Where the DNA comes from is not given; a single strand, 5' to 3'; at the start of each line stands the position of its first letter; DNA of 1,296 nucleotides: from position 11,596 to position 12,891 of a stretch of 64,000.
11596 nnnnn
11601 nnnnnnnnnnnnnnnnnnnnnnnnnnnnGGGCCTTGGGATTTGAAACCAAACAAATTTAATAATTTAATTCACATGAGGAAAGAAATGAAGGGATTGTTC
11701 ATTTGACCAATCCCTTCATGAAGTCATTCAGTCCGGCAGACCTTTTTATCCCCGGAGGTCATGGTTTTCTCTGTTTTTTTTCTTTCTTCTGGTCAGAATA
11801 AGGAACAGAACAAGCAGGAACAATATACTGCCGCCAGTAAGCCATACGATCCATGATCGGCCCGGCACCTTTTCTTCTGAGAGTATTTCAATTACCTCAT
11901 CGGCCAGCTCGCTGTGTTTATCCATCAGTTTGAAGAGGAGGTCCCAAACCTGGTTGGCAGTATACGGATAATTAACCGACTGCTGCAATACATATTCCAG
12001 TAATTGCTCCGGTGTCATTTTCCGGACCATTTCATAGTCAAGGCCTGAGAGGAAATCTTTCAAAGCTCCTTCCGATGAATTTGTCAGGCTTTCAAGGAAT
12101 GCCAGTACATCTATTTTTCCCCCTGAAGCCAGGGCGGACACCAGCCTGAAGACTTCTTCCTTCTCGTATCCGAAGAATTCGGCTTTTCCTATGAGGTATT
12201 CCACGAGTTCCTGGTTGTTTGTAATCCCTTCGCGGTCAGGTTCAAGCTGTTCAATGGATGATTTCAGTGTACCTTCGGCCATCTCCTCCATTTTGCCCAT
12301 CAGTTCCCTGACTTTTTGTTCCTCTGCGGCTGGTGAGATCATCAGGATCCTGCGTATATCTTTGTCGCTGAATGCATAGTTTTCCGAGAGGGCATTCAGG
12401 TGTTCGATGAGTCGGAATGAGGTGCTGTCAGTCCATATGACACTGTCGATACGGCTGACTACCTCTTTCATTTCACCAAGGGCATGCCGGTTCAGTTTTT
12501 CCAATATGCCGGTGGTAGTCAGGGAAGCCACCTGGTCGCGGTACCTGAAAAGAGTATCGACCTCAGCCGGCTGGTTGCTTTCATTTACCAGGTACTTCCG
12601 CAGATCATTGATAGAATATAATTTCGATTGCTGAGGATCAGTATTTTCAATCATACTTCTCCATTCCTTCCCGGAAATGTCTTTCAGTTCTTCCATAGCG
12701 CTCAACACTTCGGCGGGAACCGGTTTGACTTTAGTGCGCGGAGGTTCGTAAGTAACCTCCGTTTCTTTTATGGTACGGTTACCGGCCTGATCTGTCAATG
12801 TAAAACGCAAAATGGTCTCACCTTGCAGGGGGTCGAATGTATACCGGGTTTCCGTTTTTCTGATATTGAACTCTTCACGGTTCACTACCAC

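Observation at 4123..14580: Tandem array of five PorE/TolB-like envelope proteins with swapped C-terminal anchoring modules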

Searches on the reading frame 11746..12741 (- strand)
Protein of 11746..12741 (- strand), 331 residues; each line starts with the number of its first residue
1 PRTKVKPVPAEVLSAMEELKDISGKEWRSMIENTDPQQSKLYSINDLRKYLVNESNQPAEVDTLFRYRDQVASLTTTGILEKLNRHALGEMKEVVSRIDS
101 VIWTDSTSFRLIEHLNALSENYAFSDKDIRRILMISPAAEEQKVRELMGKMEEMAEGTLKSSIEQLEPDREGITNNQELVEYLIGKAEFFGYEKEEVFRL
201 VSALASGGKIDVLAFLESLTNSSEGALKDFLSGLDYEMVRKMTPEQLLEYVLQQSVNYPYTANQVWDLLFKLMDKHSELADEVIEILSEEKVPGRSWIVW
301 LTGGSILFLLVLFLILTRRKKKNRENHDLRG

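Call 39: search_protein_families(library=pfam, proteins=[window:11746-12741:-], max_evalue=1)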
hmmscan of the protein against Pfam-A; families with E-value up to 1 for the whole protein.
window:11746-12741:- (331 aa): 2 families
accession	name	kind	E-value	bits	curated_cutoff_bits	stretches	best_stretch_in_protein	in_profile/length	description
PF22080.2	Dark_CARD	-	0.0088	17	25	1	228-287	8-66/82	Dark, CARD domain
PF15189.11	MEIOC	-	0.043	14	27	1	133-175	63-106/166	Meiosis-specific coiled-coil domain-containing protein MEIOC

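Call 43: predict_structure(alignment_id=A5)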
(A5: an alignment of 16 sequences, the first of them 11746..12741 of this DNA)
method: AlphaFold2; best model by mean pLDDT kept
length: 331 residues; sequences in the alignment: 16
mean_pLDDT: 85.3   pTM: 0.57
mean pLDDT of the five models: 85.3, 84.8, 83.9, 82.4, 82.0
residues with pLDDT >= 90: 163; 70-90: 129; 50-70: 31; < 50: 8
segments of 3 or more residues with pLDDT < 50: 289-295
pLDDT, mean of each block of 10 residues (from residue 1): 78 96 90 94 96 93 93 92 84 87 87 93 89 84 88 92 91 84 90 91 84 92 92 94 92 91 85 73 55 50 79 81 60 47
secondary structure, 60 per line:
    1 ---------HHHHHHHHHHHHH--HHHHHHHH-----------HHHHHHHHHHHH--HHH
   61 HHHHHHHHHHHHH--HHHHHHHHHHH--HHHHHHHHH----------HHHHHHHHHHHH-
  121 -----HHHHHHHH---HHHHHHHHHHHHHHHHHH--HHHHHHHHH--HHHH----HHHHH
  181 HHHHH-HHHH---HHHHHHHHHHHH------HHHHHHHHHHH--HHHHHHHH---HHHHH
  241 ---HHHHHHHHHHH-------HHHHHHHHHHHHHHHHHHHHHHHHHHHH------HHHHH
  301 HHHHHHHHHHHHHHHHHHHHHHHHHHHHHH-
elements in order: H10-22 H25-32 H44-55 H58-73 H76-86 H89-97 H108-119 H126-133 H137-154 H157-165 H168-171 H176-185 H187-190 H194-205 H212-222 H225-232 H236-240 H244-254 H262-289 H296-330

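Call 47: fold_search(model_id=the predicted structure, library=pdb)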
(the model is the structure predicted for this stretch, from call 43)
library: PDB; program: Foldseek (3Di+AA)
matches with E <= 10: 82; with E <= 0.001: 0
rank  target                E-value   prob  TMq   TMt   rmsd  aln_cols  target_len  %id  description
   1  5dh4_A                1.5e+00  0.06  0.11  0.12  16.8       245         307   13  PDE10 complexed with 5-chloro-N-[(2,4-dimethylthiazol-5-yl)methyl]pyrazolo[1,5-a]pyrimidin-7-amine (released 2016-01-27)
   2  5sdv_A                1.8e+00  0.04  0.12  0.12  18.3       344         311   13  CRYSTAL STRUCTURE OF HUMAN PHOSPHODIESTERASE 10 IN COMPLEX WITH c2(c(C(=O)NCc1cocn1)cnn2C)C(=O)Nc4nc3nc(cn3cc4)c5ccccc (released 2022-10-12)
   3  4d09_B                2.1e+00  0.04  0.13  0.13  18.4       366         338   11  PDE2a catalytic domain in complex with a brain penetrant inhibitor (released 2014-08-06)
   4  3ui7_B                2.1e+00  0.04  0.14  0.14  17.5       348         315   12  Discovery of orally active pyrazoloquinoline as a potent PDE10 inhibitor for the management of schizophrenia (released 2011-12-21)
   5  5sff_D                2.2e+00  0.04  0.13  0.14  18.1       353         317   12  CRYSTAL STRUCTURE OF HUMAN PHOSPHODIESTERASE 10 IN COMPLEX WITH c1cc(nn2c1nc(c2CO)C)C#Cc3nc(cn3C)c4ccccc4, micromolar  (released 2022-10-12)
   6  6gy7_B                2.2e+00  0.03  0.10  0.10  36.5       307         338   12  Crystal structure of XaxB from Xenorhabdus nematophil (released 2018-07-25)
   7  5shd_D                2.6e+00  0.04  0.12  0.13  18.2       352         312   13  CRYSTAL STRUCTURE OF HUMAN PHOSPHODIESTERASE 10 IN COMPLEX WITH c1(c(ccc(n1)C2CC2)Nc3cncnc3)C(Nc4c(ccnc4)C(=O)NC)=O, m (released 2022-10-12)
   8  8t2s_D                2.9e+00  0.08  0.12  0.11  12.0       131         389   14  Structure of a group II intron ribonucleoprotein in the pre-branching (pre-1F) state (released 2023-11-22)
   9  4ajg_D                2.9e+00  0.03  0.12  0.12  18.4       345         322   12  Identification and structural characterization of PDE10 fragment inhibitors (released 2013-03-06)
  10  3k5z_A                3.1e+00  0.02  0.12  0.10  20.5       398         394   12  Crystal structure of FBF-2/gld-1 FBEa G4A mutant complex (released 2009-11-03)
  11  9cxi_A                3.2e+00  0.02  0.12  0.07  18.6       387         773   12  Structure of PDE6C in complex with the rod inhibitory p gamma subunit in the absence of added cGMP (released 2024-12-18)
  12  8cwy_A                3.5e+00  0.03  0.12  0.10  20.4       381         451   14  Accurate computational design of genetically encoded 3D protein crystals (released 2023-11-01)
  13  3wyl_B                3.5e+00  0.03  0.12  0.12  16.8       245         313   12  Crystal structure of the catalytic domain of PDE10A complexed with 5-methoxy-3-(1-phenyl-1H-pyrazol-5-yl)-1-(3-(triflu (released 2014-11-19)
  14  5shz_A                3.7e+00  0.04  0.14  0.14  16.1       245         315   13  CRYSTAL STRUCTURE OF HUMAN PHOSPHODIESTERASE 10 IN COMPLEX WITH C2(=NN(c1ccccc1)C=CC2=O)c3ccnn3c4cccc(c4)C#C, micromol (released 2022-10-12)
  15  5ede_A                3.7e+00  0.04  0.13  0.14  16.1       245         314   12  CRYSTAL STRUCTURE OF HUMAN PHOSPHODIESTERASE 10 IN COMPLEX WITH c13c(cc(s1)C(NCC2OCCC2)=O)c(nn3c4ccc(cc4)Cl)C, micromo (released 2016-03-09)
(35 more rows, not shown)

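Call 53: search_protein_representatives(protein=window:11746-12741:-)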
Query: 331 residues. Proteins with E-value up to 0.001 (for the whole library): 117; up to 1e-10: 56; up to 1e-30: 7. The best 117 are listed.
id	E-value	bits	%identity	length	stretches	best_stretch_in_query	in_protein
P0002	2.7e-182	621.7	86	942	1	1-330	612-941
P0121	2.9e-98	345.7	30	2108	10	77-275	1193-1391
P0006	9.2e-62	225.8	29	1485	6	81-269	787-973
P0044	1.2e-48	182.7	28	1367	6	111-254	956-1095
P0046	1.2e-37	146.6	25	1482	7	78-273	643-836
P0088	9.6e-37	143.7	26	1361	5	144-326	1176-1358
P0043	2.0e-35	139.3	29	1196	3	109-271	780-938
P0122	3.0e-30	122.4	29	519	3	80-270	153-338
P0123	5.8e-27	111.5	26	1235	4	142-270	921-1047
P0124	1.2e-26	110.5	27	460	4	119-255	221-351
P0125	3.4e-26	109.0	25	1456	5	110-319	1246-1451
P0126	2.0e-25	106.5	26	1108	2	88-324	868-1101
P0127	5.5e-25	105.1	25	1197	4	135-234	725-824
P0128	1.6e-24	103.5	32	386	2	64-237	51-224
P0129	4.2e-24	102.2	27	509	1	4-325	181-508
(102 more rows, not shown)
